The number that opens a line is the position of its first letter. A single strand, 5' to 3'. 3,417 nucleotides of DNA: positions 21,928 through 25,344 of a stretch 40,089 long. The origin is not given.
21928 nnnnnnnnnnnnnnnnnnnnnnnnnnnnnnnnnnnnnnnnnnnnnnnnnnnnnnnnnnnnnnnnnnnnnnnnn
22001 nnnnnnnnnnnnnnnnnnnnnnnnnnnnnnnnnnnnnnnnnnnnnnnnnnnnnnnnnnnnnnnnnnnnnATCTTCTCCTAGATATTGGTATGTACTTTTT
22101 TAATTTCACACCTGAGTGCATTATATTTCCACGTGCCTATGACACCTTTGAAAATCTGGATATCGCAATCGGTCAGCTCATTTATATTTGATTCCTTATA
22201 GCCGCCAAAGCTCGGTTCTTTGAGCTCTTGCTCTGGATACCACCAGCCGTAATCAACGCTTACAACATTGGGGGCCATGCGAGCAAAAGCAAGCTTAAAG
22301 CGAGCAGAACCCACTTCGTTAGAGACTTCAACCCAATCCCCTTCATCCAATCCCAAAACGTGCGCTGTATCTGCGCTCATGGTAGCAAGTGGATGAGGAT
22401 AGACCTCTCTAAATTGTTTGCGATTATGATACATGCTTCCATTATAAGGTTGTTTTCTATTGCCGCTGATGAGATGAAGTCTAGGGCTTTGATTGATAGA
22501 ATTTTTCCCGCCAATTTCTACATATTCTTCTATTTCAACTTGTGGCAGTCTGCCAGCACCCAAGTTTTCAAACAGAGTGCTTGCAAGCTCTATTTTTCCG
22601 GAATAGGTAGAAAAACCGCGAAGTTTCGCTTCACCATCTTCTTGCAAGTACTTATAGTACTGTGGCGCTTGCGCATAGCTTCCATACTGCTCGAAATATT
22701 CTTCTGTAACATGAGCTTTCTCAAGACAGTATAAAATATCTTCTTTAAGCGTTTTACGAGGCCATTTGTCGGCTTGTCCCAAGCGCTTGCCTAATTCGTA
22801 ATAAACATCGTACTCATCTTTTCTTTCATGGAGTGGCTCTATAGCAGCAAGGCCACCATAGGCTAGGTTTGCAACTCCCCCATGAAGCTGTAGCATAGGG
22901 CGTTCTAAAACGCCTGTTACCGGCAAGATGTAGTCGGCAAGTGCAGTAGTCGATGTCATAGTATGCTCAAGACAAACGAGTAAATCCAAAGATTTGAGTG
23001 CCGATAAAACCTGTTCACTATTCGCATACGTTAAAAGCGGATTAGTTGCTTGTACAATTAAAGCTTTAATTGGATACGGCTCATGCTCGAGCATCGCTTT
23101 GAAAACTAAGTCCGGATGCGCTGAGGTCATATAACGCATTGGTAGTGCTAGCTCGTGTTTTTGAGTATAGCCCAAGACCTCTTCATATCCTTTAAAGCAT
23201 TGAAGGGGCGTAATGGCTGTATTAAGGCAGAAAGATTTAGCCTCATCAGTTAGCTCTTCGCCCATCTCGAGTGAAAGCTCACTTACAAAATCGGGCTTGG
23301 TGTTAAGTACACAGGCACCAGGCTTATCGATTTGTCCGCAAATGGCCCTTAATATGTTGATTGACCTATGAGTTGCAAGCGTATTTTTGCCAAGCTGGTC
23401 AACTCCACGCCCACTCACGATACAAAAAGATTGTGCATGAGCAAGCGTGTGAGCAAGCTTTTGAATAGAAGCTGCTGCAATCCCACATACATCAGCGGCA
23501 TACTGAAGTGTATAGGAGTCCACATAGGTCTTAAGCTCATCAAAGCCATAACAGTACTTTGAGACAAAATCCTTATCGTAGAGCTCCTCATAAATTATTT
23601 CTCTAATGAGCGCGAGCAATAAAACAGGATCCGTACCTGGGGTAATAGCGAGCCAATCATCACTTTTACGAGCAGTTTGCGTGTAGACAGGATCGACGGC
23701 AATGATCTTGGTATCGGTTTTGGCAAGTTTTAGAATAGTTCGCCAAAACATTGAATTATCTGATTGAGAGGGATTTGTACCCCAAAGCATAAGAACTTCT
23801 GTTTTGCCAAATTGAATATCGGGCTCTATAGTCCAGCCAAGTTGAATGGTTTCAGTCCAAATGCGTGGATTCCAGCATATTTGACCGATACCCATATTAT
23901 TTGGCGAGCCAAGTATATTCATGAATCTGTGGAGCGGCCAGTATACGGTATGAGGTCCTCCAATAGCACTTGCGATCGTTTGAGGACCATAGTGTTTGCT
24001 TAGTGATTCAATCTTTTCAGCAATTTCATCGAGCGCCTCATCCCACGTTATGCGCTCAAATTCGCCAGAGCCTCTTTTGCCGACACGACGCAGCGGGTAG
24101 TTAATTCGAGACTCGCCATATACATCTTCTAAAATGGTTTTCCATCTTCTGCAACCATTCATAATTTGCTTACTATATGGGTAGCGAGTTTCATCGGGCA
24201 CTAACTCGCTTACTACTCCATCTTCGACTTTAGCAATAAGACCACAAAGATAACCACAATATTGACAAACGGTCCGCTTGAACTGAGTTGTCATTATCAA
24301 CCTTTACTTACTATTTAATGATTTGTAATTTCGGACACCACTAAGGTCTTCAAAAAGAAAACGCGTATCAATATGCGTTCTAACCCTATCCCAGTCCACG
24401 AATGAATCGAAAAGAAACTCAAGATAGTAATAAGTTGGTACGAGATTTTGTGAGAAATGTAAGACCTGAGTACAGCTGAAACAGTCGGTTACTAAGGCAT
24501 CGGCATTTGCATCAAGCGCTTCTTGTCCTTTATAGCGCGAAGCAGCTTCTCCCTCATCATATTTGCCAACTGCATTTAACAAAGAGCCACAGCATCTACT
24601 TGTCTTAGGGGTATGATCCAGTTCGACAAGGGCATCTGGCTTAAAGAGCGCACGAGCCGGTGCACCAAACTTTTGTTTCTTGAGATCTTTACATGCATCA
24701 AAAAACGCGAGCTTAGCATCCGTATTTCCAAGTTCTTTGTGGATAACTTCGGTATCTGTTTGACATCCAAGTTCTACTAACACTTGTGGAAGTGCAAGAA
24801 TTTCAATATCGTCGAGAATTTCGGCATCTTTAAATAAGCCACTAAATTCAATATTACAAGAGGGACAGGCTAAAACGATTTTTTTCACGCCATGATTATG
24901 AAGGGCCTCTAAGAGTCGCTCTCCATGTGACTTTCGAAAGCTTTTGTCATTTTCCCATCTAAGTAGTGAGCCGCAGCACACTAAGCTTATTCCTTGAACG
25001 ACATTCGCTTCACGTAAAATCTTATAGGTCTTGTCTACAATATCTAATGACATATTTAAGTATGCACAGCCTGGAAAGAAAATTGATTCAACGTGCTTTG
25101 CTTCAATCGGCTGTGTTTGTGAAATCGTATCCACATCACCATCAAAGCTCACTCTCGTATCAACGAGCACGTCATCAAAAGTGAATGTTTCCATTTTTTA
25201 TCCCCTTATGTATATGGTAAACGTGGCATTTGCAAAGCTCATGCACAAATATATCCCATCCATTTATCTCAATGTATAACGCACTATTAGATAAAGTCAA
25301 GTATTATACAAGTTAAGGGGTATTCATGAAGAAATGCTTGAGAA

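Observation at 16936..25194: Seven-gene operon: cytoplasmic Mo enzyme between HdrB-like and HdrD-like CCG proteins, with an embedded tailoring set (DUF2064, COG1964 radical SAM, ferredoxin-DUF169, GNAT)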

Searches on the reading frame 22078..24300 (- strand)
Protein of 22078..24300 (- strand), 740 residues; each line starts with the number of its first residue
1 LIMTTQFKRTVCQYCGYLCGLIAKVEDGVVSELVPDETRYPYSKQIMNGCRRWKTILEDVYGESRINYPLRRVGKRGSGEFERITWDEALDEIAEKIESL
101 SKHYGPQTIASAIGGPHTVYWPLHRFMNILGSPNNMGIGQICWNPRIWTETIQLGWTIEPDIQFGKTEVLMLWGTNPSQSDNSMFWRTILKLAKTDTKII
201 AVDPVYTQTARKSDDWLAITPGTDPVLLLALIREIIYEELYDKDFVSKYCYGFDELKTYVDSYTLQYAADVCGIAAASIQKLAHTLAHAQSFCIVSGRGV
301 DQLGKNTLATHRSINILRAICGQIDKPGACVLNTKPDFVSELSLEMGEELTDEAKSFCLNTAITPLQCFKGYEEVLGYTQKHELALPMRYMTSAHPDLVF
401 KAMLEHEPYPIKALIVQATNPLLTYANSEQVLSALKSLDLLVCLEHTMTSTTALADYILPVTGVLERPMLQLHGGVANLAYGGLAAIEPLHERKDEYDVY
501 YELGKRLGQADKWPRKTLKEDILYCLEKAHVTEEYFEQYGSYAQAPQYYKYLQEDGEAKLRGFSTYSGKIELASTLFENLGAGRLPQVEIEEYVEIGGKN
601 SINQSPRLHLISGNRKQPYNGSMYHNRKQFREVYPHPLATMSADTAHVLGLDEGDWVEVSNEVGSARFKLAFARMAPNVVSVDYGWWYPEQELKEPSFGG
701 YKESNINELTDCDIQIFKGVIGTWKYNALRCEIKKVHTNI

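Call 3: search_protein_families(library=pfam, proteins=[window:22078-24300:-], max_evalue=0.01)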
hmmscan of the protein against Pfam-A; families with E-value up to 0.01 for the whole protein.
window:22078-24300:- (740 aa): 3 families
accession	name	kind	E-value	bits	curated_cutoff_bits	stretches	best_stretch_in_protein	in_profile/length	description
PF00384.28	Molybdopterin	-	3.6e-39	135.2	24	1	65-506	1-353/353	Molybdopterin oxidoreductase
PF01568.27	Molydop_binding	-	1.3e-15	57.8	26.8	1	608-712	1-95/110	Molydopterin dinucleotide binding domain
PF04879.21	Molybdop_Fe4S4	-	5.8e-05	23.4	22.7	1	6-38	2-34/55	Molybdopterin oxidoreductase Fe4S4 domain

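Call 4: search_protein_families(library=ncbifam, proteins=[window:22078-24300:-], max_evalue=0.01)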
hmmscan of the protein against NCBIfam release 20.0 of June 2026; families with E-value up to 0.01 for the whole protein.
window:22078-24300:- (740 aa): 27 families (the best 25 are shown)
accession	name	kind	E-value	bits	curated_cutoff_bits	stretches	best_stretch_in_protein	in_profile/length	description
NF012032.0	PRK15488.1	equivalog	2.4e-75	254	694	1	6-670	42-699/759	thiosulfate reductase PhsA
TIGR02166.1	dmsA_ynfE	subfamily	1.2e-68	232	777.7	1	14-691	52-757/794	DMSO/selenate family reductase complex A subunit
TIGR01591.1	Fdh-alpha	equivalog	4e-66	223.5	666.25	1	10-682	1-639/672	formate dehydrogenase subunit alpha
TIGR00509.1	bisC_fam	subfamily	5.1e-51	173.8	1017.55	1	21-710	7-730/772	molybdopterin guanine dinucleotide-containing S/N-oxide reductase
TIGR03479.1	DMSO_red_II_alp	subfamily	1.3e-47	162.5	984.75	2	48-247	103-304/913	molybdopterin-dependent oxidoreductase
NF011682.0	PRK15102.1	equivalog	9.5e-44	149.7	909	2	191-705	252-783/829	trimethylamine-N-oxide reductase TorA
NF011566.1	PRK14990.1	exception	1.1e-43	149.4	1600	2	13-325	65-412/814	dimethylsulfoxide reductase subunit A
NF041884.1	selenate_YnfF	exception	1.7e-41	142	1650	1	13-688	52-756/798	selenate/tellurate reductase subunit YnfF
NF047855.1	AssmNtatRedNasC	equivalog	3.1e-41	141.5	1100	3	165-329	179-341/708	assimilatory nitrate reductase catalytic subunit NasC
NF041885.1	selenate_YnfE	exception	4.5e-40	137.2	1675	1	13-325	55-399/805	selenate/tellurate reductase subunit YnfE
TIGR02164.1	torA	equivalog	4.6e-40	137.5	1465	2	191-705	248-779/824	trimethylamine-N-oxide reductase TorA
TIGR01701.1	Fdhalpha-like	subfamily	1e-34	119.8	582.15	1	63-666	97-689/744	FdhF/YdeP family oxidoreductase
NF041783.2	mnquin_red_QrcB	equivalog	8.4e-28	96.9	440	2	60-333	102-368/695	menaquinone reductase molybdopterin-binding-like subunit QrcB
NF011567.1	PRK14991.1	equivalog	1.5e-27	95.8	1750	3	252-466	459-680/1022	tetrathionate reductase subunit TtrA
NF041714.1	arsenate_red_ArrA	equivalog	9.3e-26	90.2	1600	2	4-252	47-298/848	arsenate respiratory reductase molybdopterin-containing subunit ArrA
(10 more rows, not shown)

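Call 16: search_solved_structures(query=window:22078-24300:-, max_evalue=1e-10, show_alignments=2)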
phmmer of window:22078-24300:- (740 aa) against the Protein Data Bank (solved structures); distinct sequences matched with E-value up to 1e-10: 40.
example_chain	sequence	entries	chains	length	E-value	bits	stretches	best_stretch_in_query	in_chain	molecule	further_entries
2e7z_A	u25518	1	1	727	3e-93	316.9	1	8-701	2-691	Acetylene hydratase Ahy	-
2vpw_A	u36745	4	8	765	2.3e-51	178.4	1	10-665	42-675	THIOSULFATE REDUCTASE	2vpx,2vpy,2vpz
1aa6_A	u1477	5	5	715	2.3e-38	135.5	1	10-509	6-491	FORMATE DEHYDROGENASE H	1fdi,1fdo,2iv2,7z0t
1dms_A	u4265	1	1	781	3.4e-34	121.7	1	54-329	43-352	DMSO REDUCTASE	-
1e18_A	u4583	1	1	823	3.7e-34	121.6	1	55-329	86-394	DMSO REDUCTASE.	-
1eu1_A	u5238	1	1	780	7.5e-34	120.5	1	55-329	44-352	DIMETHYL SULFOXIDE REDUCTASE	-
7qv7_S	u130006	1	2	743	1e-33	120.1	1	9-669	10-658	Hydrogen dependent carbon dioxide reductase subunit FdhF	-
1e60_A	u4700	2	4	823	1.2e-33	119.9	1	55-329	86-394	Dimethyl sulfoxide/trimethylamine N-oxide reductase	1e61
1dmr_A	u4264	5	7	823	1.2e-33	119.9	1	55-329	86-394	DMSO REDUCTASE | Dimethyl sulfoxide/trimethylamine N-oxide reductase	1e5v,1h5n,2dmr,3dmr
4dmr_A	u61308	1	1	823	2.1e-33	119.1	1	55-329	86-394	DMSO REDUCTASE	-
9t1s_L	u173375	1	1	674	3.6e-33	118.3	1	5-467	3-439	formate dehydrogenase (coenzyme F420)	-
9vap_A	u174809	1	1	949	7.9e-33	117.2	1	5-324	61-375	Formate dehydrogenase molybdopterin-binding subunit FdhA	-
7bkb_D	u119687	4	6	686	9.4e-32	113.6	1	7-331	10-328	Formate dehydrogenase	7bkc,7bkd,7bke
5e7o_A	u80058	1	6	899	2.5e-31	112.2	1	45-247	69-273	DMSO reductase family type II enzyme, molybdopterin subunit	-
4ydd_A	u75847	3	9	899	3.2e-31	111.8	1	45-247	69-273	DMSO reductase family type II enzyme, molybdopterin subunit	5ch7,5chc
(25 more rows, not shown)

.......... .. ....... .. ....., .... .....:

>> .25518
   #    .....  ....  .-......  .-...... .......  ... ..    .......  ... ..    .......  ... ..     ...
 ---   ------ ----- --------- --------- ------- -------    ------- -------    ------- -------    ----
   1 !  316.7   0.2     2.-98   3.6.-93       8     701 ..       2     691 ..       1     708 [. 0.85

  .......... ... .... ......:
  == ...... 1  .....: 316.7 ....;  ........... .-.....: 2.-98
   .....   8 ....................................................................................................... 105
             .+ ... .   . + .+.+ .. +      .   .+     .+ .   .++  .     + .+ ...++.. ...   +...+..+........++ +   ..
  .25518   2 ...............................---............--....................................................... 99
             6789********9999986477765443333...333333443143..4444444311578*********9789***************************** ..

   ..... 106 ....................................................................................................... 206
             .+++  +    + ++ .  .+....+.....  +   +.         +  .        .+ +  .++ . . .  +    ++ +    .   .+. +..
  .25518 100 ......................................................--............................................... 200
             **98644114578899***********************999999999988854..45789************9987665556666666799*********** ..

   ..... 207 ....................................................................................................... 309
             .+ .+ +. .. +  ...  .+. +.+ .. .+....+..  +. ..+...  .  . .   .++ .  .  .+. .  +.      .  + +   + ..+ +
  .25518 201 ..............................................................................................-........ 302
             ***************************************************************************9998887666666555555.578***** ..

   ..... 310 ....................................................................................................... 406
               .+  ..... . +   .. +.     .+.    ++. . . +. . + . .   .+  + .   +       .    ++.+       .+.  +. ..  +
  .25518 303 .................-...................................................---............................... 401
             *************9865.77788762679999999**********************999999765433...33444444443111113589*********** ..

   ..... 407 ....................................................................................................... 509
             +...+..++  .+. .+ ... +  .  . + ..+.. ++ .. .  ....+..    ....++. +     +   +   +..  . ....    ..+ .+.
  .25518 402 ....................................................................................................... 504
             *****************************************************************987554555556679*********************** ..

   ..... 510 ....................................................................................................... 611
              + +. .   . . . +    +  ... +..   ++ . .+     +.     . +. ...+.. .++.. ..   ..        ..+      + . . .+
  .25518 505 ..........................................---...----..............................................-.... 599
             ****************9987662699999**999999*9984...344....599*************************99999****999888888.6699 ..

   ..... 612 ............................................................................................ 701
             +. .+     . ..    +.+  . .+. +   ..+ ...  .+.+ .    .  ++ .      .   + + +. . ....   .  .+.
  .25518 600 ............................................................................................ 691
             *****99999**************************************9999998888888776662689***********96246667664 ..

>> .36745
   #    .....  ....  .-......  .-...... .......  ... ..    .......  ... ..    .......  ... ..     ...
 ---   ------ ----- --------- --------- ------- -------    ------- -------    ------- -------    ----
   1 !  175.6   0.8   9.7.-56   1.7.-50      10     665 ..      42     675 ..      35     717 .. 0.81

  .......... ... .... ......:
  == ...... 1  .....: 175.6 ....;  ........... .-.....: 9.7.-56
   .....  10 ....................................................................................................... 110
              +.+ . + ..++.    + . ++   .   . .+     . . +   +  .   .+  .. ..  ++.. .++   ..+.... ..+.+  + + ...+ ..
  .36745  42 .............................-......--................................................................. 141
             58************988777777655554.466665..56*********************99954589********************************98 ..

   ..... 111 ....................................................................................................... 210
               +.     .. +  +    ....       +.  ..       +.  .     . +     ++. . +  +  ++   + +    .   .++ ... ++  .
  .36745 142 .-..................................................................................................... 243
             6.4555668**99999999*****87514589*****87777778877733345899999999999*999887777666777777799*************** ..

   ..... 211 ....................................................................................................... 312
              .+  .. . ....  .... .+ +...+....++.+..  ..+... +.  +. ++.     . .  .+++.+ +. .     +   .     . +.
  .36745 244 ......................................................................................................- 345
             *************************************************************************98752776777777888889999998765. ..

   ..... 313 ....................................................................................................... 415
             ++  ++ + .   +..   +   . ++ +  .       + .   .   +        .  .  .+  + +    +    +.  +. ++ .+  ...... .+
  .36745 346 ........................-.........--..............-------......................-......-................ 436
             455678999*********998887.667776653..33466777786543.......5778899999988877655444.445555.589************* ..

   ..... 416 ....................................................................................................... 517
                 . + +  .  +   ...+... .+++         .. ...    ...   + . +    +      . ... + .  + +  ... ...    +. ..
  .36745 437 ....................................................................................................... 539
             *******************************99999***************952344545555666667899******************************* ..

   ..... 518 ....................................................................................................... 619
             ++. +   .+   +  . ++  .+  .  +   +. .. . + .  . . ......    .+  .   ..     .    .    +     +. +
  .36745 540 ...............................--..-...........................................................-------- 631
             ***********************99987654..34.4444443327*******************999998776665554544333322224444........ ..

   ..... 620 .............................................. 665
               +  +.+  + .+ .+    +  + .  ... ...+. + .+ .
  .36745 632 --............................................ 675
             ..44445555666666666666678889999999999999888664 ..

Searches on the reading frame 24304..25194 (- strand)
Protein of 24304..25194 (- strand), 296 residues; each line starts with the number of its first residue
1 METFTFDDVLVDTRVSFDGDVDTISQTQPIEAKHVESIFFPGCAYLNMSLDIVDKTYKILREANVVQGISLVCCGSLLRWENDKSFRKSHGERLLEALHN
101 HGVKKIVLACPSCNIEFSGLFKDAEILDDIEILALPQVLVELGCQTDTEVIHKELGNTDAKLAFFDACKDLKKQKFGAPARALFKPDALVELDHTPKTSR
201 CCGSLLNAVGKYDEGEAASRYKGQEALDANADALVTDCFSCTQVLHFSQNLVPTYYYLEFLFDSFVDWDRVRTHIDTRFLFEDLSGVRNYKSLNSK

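Call 3: search_protein_families(library=pfam, proteins=[window:24304-25194:-], max_evalue=0.01)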
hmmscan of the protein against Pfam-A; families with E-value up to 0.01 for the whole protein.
window:24304-25194:- (296 aa): 1 family
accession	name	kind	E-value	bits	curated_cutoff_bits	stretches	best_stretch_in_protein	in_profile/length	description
PF02754.22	CCG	-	6.3e-17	61.9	20.6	2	163-245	2-84/85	Cysteine-rich domain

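Call 4: search_protein_families(library=ncbifam, proteins=[window:24304-25194:-], max_evalue=0.01)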
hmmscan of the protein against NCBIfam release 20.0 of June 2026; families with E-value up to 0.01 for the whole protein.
window:24304-25194:- (296 aa): 4 families
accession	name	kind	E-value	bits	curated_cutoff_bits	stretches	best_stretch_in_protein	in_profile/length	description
NF045663.1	diclust_near_Sec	equivalog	8.1e-23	80.4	530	1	25-264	411-635/759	pyridine nucleotide-disulfide oxidoreductase/dicluster-binding protein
NF045670.1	quin_L_LdhH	equivalog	1.1e-13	50.4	800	1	20-242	454-682/706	L-lactate dehydrogenase (quinone) large subunit LdhH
NF004898.0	PRK06259.1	equivalog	6.3e-13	48.2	385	1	21-244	248-462/488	fumarate reductase (CoM/CoB) subunit TfrB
NF008369.0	PRK11168.1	equivalog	6.7e-07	28.5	278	1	34-244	166-379/401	anaerobic glycerol-3-phosphate dehydrogenase subunit C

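Call 87: search_solved_structures(query=window:24304-25194:-, max_evalue=0.001)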
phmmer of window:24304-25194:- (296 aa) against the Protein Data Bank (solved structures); distinct sequences matched with E-value up to 0.001: 0.
